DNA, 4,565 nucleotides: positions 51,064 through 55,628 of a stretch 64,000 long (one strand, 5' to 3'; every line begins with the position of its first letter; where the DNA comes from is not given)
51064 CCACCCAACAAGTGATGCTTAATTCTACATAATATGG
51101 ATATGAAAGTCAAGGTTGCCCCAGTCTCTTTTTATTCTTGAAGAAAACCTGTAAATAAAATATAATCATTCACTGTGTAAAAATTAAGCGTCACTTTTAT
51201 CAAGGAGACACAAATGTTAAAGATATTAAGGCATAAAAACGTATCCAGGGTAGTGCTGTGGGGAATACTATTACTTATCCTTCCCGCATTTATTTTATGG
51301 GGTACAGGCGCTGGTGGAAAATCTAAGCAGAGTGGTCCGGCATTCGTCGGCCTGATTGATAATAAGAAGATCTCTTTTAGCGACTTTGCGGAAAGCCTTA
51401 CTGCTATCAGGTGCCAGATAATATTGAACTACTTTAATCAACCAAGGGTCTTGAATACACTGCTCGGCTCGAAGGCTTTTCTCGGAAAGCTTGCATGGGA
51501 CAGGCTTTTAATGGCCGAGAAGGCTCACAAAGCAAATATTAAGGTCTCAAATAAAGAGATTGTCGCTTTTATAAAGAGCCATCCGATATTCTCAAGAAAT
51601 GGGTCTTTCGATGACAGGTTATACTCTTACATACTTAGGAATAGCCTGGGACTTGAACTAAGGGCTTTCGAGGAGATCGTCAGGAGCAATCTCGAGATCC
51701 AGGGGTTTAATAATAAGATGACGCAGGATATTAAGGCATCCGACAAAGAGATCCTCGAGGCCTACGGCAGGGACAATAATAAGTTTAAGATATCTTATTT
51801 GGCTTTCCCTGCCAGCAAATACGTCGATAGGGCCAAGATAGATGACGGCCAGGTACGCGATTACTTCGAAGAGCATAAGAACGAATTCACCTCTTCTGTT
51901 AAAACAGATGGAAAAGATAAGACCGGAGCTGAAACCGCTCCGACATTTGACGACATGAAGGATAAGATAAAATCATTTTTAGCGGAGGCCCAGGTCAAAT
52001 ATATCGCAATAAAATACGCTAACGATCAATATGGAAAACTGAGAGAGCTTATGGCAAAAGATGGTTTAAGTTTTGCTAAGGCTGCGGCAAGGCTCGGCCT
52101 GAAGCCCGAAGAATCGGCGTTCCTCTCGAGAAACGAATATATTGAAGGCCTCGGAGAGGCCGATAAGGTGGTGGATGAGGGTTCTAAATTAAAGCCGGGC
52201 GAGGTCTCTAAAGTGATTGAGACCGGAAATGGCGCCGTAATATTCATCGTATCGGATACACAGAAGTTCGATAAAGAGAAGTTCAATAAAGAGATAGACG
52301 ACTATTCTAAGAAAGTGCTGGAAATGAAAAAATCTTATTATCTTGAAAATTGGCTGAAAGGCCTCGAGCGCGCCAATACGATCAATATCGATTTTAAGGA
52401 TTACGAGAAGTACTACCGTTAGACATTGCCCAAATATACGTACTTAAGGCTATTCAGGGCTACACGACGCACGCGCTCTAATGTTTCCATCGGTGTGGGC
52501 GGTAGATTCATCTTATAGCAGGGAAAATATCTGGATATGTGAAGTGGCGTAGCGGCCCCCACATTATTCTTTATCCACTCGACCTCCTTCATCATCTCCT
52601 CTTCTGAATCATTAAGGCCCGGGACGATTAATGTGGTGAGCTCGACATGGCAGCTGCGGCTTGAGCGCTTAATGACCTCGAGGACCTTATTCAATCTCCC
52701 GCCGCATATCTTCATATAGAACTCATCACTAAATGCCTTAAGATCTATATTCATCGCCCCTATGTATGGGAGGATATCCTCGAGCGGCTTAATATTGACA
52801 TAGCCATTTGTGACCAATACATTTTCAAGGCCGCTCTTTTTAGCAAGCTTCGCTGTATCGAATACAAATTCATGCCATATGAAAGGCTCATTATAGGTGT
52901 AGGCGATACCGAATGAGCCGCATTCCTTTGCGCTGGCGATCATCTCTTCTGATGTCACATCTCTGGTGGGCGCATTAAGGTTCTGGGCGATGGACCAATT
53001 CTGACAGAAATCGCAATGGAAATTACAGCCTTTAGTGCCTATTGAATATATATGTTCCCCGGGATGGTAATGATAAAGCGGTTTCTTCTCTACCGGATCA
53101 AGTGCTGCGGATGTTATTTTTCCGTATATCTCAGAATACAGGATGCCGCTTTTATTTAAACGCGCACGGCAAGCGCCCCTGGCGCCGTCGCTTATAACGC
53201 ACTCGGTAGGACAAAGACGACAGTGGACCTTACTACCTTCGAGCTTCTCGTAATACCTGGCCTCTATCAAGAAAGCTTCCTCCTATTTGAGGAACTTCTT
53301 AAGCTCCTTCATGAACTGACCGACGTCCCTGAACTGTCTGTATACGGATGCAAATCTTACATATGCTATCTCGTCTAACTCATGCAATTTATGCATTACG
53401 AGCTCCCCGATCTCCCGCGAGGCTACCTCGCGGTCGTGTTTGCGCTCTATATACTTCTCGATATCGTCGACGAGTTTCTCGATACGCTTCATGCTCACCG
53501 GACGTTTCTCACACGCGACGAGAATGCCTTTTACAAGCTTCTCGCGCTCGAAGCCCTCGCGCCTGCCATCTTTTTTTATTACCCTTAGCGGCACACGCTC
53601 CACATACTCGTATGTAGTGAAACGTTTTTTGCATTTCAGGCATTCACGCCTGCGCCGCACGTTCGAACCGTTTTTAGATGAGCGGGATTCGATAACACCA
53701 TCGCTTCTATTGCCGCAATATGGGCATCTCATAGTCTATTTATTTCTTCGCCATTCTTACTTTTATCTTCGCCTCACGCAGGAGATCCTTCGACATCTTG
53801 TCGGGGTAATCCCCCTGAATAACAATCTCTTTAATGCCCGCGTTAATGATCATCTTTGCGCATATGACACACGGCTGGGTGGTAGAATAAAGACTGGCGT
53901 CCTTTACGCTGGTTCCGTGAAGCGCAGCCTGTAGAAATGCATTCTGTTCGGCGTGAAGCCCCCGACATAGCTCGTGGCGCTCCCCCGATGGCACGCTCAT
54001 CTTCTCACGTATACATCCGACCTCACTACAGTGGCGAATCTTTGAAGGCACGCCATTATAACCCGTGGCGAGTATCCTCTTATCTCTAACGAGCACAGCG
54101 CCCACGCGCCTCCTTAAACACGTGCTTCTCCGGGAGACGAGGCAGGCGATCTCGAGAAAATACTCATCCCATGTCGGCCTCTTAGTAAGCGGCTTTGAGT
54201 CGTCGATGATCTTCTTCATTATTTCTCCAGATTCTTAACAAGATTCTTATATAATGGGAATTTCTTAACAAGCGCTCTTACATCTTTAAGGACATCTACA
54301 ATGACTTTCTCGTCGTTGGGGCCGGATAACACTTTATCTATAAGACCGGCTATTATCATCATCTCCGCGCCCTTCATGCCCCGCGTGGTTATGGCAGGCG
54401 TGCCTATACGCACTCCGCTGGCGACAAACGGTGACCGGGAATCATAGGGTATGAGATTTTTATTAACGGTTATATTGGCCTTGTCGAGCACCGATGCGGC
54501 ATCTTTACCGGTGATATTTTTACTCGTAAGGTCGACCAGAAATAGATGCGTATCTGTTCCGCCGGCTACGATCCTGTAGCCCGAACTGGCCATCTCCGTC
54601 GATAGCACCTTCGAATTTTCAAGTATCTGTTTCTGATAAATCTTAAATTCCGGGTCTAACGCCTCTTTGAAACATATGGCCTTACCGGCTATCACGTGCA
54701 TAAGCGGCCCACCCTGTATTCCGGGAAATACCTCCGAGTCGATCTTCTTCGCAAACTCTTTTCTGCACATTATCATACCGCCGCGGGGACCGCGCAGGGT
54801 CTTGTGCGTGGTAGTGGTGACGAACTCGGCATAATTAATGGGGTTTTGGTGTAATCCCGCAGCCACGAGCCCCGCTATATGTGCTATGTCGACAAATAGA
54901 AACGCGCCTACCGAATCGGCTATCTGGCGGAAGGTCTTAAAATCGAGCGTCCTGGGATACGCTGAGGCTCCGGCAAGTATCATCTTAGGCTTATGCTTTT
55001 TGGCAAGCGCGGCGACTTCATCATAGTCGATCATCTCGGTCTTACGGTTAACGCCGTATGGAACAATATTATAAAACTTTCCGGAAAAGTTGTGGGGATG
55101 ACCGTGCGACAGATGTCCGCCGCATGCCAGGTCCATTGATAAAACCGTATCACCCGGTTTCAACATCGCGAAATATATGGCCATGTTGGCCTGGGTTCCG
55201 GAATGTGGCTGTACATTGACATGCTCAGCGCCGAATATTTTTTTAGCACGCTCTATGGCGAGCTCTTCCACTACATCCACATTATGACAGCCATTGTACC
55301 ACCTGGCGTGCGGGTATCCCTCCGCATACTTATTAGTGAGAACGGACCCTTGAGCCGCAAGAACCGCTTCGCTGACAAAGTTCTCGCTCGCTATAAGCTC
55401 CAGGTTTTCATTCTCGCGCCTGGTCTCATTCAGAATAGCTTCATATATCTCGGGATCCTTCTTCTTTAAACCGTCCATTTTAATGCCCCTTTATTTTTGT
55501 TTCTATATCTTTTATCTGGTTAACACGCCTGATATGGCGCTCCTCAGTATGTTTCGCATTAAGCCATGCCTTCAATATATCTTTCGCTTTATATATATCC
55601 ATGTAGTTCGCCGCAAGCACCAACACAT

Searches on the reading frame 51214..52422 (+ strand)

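Call 69: search_protein_families(library=pfam, proteins=[window:51214-52422:+], max_evalue=0.000001)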
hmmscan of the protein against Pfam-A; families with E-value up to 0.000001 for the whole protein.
window:51214-52422:+ (402 aa): 3 families
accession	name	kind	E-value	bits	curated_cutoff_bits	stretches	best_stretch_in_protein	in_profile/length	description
PF13624.11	SurA_N_3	-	7.3e-21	75.1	27.2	1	1-163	1-159/162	SurA-like N-terminal domain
PF13623.11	SurA_N_2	-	2.4e-14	53.9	28.5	1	11-138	8-142/145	SurA-like N-terminal domain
PF13145.12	Rotamase_2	-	5.6e-07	30.8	27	0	209-353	1-112/121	PPIC-type PPIASE domain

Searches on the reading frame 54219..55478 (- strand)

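Call 46: search_protein_families(library=pfam, proteins=[window:54219-55478:-], max_evalue=0.000001)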
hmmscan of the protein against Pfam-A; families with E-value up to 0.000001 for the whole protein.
window:54219-55478:- (419 aa): 2 families
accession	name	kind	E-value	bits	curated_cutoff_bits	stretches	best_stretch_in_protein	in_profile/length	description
PF00464.25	SHMT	-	1.1e-165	551.5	27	1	4-380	1-399/399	Serine hydroxymethyltransferase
PF00155.27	Aminotran_1_2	-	1.1e-07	31.8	19.7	1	67-364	41-350/361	Aminotransferase class I and II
